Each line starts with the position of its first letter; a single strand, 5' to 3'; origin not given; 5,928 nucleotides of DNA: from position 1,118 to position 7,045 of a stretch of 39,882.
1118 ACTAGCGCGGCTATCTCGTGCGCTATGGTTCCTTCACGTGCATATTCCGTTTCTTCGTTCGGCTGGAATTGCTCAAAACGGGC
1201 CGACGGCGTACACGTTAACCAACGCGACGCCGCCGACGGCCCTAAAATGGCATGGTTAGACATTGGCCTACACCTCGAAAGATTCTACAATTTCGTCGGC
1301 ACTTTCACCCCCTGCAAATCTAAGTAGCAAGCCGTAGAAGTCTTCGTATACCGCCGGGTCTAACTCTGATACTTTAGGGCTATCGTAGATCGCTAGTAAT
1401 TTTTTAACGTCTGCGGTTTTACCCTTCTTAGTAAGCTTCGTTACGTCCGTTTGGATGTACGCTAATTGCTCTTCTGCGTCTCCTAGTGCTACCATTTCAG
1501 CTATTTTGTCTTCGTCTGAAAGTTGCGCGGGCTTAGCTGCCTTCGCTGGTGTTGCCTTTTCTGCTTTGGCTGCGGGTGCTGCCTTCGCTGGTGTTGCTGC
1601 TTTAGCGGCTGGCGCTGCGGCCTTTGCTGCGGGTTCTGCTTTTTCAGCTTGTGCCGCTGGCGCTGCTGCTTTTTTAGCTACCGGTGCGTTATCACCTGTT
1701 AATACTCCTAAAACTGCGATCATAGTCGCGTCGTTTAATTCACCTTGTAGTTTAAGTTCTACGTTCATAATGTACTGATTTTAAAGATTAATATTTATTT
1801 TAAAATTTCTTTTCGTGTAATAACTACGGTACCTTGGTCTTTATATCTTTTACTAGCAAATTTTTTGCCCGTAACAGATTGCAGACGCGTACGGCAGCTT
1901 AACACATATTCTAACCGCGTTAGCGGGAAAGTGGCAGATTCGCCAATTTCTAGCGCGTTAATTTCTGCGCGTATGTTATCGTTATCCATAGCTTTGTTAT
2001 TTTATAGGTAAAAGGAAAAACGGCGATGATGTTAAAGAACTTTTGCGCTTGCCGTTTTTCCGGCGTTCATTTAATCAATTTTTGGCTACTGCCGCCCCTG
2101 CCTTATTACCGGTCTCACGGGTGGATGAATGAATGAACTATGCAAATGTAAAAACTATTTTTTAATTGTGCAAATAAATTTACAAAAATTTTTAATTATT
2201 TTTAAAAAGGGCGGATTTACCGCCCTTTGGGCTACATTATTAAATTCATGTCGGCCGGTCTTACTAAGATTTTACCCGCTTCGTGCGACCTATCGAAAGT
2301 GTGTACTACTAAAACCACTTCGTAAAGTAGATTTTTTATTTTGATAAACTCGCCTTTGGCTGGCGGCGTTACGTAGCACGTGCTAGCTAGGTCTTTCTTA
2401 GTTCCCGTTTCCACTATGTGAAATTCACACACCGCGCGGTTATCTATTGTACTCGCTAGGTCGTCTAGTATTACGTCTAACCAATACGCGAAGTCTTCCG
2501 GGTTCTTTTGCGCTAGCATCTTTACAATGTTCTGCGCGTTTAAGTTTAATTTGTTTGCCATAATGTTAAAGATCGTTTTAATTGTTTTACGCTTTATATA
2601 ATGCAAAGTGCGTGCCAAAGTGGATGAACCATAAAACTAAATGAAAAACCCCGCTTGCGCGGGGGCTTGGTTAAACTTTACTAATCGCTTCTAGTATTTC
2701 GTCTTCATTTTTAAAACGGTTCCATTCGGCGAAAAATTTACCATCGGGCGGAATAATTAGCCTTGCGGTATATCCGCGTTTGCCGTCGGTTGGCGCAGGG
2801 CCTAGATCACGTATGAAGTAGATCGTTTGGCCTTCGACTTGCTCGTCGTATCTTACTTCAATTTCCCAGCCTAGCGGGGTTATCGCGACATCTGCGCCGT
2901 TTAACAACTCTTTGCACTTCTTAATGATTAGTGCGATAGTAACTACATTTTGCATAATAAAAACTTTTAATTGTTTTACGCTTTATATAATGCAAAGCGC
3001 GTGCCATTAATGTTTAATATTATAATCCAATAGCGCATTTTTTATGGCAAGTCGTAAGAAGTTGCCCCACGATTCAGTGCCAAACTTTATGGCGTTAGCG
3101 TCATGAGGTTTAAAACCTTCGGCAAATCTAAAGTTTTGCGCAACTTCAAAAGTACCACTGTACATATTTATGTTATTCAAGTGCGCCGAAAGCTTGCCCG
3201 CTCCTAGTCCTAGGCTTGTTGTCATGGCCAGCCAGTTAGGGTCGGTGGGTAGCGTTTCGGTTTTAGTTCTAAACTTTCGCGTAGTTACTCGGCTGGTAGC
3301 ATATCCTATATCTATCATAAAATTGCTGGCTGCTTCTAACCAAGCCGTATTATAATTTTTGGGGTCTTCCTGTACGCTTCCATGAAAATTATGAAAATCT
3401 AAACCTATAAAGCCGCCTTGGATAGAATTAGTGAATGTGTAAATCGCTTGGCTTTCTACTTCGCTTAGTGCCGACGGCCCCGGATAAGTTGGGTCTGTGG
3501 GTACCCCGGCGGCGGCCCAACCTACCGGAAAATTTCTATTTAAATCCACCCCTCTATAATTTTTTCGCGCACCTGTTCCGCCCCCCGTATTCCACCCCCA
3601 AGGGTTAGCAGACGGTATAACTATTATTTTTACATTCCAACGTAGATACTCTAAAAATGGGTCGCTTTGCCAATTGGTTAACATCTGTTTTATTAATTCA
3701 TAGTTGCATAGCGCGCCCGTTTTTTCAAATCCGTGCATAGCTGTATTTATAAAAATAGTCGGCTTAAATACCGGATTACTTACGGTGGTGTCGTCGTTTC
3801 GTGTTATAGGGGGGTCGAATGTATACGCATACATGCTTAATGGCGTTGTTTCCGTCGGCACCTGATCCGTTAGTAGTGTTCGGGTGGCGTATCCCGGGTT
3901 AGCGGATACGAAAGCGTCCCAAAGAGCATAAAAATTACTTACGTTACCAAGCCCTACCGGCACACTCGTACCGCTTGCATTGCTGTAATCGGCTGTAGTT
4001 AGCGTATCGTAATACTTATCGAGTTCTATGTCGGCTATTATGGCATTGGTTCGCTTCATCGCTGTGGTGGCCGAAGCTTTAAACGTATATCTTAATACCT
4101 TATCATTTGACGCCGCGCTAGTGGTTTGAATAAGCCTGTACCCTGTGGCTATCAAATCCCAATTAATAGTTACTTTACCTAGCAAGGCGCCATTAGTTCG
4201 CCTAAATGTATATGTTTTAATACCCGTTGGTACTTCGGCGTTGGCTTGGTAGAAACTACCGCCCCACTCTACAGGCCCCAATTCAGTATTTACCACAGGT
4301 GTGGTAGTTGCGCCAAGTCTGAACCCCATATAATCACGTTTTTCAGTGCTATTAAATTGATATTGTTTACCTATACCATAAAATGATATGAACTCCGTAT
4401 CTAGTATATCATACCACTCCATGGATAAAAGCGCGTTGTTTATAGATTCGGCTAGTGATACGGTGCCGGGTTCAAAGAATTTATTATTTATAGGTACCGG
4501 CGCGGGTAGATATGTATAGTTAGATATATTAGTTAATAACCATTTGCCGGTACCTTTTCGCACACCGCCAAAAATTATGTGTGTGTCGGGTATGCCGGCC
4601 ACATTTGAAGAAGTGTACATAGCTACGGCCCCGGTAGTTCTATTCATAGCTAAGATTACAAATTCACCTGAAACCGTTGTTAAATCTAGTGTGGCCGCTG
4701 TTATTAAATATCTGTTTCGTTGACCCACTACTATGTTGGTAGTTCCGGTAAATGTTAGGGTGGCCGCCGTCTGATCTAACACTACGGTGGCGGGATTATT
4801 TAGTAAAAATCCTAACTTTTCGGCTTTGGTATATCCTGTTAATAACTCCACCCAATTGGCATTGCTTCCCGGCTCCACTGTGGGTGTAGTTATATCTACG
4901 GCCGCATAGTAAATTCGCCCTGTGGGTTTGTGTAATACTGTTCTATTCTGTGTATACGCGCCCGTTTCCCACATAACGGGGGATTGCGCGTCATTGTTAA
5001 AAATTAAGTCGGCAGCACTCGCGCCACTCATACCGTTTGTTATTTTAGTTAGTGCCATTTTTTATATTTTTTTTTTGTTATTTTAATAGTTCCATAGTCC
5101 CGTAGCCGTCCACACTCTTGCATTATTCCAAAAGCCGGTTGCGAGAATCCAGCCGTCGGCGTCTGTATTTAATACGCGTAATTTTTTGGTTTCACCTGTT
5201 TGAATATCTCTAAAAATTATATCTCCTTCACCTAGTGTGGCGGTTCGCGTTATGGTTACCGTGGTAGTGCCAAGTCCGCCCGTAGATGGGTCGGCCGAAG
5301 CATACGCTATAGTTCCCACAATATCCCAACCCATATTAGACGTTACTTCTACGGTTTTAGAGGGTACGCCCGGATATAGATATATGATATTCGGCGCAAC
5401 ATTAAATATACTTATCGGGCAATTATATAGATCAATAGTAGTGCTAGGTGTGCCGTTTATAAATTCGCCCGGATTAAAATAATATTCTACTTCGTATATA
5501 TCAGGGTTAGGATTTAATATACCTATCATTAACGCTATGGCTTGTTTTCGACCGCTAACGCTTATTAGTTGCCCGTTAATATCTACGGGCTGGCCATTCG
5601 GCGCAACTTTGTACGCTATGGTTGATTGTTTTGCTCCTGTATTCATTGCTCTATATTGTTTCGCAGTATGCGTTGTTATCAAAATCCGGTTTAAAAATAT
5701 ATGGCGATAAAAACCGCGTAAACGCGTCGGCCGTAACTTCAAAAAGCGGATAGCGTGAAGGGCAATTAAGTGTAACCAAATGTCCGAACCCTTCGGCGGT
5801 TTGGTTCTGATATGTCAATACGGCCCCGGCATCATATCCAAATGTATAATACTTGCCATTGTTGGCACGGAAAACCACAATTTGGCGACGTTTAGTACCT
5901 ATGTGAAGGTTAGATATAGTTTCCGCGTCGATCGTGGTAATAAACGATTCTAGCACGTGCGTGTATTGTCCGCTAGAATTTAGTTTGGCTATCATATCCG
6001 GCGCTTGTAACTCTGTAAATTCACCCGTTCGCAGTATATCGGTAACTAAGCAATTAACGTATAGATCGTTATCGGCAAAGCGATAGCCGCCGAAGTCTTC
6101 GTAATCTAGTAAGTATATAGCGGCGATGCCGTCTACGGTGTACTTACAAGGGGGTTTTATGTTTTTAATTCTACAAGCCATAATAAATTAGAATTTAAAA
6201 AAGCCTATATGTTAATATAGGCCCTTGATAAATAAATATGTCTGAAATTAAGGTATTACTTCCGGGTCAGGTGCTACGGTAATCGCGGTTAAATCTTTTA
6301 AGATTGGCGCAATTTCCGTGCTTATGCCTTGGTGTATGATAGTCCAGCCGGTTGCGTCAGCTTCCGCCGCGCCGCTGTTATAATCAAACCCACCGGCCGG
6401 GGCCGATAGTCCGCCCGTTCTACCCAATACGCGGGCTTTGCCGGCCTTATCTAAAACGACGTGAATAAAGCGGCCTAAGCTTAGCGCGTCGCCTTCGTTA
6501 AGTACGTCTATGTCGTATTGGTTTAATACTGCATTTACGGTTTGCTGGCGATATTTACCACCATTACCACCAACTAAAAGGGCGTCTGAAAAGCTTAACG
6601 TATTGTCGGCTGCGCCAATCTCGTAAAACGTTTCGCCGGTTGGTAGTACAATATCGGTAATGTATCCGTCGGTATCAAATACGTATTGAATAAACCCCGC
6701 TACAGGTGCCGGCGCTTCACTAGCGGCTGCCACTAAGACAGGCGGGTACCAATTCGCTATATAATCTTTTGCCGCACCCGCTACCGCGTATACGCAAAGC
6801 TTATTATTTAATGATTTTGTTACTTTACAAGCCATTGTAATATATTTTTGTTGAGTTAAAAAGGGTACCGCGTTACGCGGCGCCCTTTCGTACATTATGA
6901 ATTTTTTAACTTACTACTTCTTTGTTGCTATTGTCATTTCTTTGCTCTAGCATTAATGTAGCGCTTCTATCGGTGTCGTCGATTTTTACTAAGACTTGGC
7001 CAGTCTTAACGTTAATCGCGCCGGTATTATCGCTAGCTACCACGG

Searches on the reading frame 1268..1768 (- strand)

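Call 12: search_protein_families(library=phrogs, proteins=[window:1268-1768:-], max_evalue=0.001)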
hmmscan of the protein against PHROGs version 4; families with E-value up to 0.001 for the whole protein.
window:1268-1768:- (166 aa): 2 families
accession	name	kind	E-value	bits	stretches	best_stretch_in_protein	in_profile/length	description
phrog_18562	-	unknown function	3e-06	28.8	1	1-145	1-141/151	-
phrog_408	-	unknown function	3.4e-05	25.2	1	85-145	42-102/111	-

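Call 56: search_protein_families(library=pfam, proteins=[window:1268-1768:-], max_evalue=0.05)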
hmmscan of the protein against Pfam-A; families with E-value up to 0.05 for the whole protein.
window:1268-1768:- (166 aa): 0 families

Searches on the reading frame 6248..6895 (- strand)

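Call 12: search_protein_families(library=phrogs, proteins=[window:6248-6895:-], max_evalue=0.001)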
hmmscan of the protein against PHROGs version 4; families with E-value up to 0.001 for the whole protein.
window:6248-6895:- (215 aa): 1 family
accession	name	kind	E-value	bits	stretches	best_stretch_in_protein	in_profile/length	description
phrog_19091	-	unknown function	4.2e-05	24.2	1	110-204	73-165/181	-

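Call 79: search_protein_families(library=pfam, proteins=[window:6248-6895:-], max_evalue=0.01)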
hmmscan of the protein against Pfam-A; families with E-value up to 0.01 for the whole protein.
window:6248-6895:- (215 aa): 0 families
